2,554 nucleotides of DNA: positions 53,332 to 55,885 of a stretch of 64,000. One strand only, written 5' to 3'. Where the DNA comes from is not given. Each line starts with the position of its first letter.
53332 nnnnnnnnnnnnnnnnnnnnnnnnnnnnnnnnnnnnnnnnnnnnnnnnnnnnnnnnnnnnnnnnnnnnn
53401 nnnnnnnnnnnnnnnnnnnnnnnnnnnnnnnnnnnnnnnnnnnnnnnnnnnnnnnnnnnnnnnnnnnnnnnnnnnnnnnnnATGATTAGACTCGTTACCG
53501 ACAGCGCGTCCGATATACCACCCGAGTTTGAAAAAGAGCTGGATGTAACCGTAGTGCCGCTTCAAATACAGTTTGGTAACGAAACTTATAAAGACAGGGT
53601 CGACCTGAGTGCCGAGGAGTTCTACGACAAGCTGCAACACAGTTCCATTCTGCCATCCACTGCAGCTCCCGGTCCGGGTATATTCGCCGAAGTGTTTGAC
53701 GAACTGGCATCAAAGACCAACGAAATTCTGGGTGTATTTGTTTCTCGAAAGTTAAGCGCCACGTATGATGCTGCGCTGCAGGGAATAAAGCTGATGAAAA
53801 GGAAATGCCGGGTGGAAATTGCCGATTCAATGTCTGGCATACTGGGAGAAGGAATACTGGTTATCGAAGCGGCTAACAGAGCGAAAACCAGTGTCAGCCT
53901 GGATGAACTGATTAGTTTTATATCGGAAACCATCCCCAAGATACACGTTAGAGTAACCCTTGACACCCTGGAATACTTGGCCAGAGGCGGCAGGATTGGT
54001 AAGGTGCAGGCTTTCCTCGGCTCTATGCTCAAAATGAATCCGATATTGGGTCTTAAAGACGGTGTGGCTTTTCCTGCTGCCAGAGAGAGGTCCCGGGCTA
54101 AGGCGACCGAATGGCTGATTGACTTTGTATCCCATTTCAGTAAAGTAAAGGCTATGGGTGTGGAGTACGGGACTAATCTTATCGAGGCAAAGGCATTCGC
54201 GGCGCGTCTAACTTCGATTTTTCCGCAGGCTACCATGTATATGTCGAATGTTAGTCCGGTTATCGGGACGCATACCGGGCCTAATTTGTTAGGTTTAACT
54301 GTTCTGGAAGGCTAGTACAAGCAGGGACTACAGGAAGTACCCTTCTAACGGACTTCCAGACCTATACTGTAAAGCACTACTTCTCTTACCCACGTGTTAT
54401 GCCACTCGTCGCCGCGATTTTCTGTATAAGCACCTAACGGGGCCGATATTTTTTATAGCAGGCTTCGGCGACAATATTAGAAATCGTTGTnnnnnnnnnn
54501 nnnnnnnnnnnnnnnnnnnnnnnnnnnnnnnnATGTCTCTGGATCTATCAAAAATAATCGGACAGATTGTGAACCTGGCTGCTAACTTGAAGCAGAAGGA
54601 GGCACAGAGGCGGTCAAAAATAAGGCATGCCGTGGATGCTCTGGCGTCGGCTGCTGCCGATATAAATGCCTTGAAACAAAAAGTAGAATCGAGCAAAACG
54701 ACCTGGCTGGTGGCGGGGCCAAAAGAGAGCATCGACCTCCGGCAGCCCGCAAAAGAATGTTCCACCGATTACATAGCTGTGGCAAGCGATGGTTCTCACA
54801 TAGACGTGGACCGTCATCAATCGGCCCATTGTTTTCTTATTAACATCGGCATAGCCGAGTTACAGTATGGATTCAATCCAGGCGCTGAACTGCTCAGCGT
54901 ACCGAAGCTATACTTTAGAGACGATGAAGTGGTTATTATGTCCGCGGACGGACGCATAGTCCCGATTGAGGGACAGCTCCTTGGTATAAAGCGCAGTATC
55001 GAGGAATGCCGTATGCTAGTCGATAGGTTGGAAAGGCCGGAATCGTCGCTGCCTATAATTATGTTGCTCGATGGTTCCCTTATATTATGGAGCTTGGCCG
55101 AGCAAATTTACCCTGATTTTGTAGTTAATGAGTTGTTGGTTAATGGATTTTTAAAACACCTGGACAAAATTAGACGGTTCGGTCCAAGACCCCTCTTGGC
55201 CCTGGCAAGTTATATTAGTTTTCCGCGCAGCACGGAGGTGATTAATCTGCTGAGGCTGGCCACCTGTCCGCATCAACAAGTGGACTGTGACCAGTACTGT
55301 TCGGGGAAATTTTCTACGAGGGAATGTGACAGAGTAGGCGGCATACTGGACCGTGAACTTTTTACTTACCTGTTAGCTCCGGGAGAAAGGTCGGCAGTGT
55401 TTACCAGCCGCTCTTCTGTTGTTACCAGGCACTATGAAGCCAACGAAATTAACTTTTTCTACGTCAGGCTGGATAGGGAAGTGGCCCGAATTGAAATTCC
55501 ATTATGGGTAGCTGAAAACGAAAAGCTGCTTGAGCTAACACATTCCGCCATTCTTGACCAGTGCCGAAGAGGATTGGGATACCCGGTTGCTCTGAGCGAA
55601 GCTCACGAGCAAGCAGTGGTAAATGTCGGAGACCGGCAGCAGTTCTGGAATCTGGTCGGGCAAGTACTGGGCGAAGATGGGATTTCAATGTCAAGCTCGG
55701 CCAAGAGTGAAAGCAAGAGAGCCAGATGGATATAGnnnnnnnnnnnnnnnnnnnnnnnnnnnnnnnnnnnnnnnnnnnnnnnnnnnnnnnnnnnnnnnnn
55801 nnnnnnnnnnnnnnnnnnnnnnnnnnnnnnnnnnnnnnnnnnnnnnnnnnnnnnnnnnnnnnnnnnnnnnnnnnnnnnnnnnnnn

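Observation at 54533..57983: NurA - stand-alone HAS-barrel protein - HerA: a translationally coupled three-gene module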

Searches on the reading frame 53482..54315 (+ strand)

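Call 3: search_protein_families(library=pfam, proteins=[window:53482-54315:+], max_evalue=1)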
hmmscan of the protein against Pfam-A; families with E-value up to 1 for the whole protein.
window:53482-54315:+ (277 aa): 2 families
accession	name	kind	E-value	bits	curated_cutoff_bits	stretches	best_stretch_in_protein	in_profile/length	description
PF02645.21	DegV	-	3.6e-72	243.5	27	1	2-275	2-278/280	Uncharacterised protein, DegV family COG1307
PF24915.1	Spectrin_SESTD1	-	0.022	15.6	27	1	68-162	6-97/110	SESTD1-like, spectrin repeat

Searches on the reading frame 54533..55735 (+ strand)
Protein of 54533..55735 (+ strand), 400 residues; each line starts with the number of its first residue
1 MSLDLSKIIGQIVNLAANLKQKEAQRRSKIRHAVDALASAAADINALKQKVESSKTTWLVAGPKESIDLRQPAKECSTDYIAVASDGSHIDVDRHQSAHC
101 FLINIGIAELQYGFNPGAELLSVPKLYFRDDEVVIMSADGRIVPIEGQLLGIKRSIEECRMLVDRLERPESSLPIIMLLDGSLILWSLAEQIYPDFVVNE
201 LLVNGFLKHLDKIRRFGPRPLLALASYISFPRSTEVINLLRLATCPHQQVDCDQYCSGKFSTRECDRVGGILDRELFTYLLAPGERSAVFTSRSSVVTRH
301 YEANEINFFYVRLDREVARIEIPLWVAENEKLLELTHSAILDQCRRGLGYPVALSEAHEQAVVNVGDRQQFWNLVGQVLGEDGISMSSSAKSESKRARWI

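Call 3: search_protein_families(library=pfam, proteins=[window:54533-55735:+], max_evalue=1)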
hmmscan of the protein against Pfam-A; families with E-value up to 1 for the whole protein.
window:54533-55735:+ (400 aa): 2 families
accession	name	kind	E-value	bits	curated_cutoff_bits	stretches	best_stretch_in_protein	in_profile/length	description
PF09376.16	NurA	-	3.5e-25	89.4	21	1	84-363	5-254/254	NurA domain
PF24993.1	GNC1_N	-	0.0019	18.4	26.3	1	2-53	70-122/134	Stalled ribosome sensor GCN1 N-terminal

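Call 4: search_protein_families(library=ncbifam, proteins=[window:54533-55735:+], max_evalue=1)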
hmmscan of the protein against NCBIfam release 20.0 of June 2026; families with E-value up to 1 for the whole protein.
window:54533-55735:+ (400 aa): 1 family
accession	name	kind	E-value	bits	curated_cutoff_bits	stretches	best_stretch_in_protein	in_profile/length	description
NF041033.1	NurA_Sulf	equivalog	0.043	13.1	400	1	300-377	242-317/331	DNA double-strand break repair nuclease NurA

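Call 5: search_protein_families(library=padloc, proteins=[window:54533-55735:+], max_evalue=1)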
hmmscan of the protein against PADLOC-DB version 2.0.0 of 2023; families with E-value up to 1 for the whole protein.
window:54533-55735:+ (400 aa): 0 families
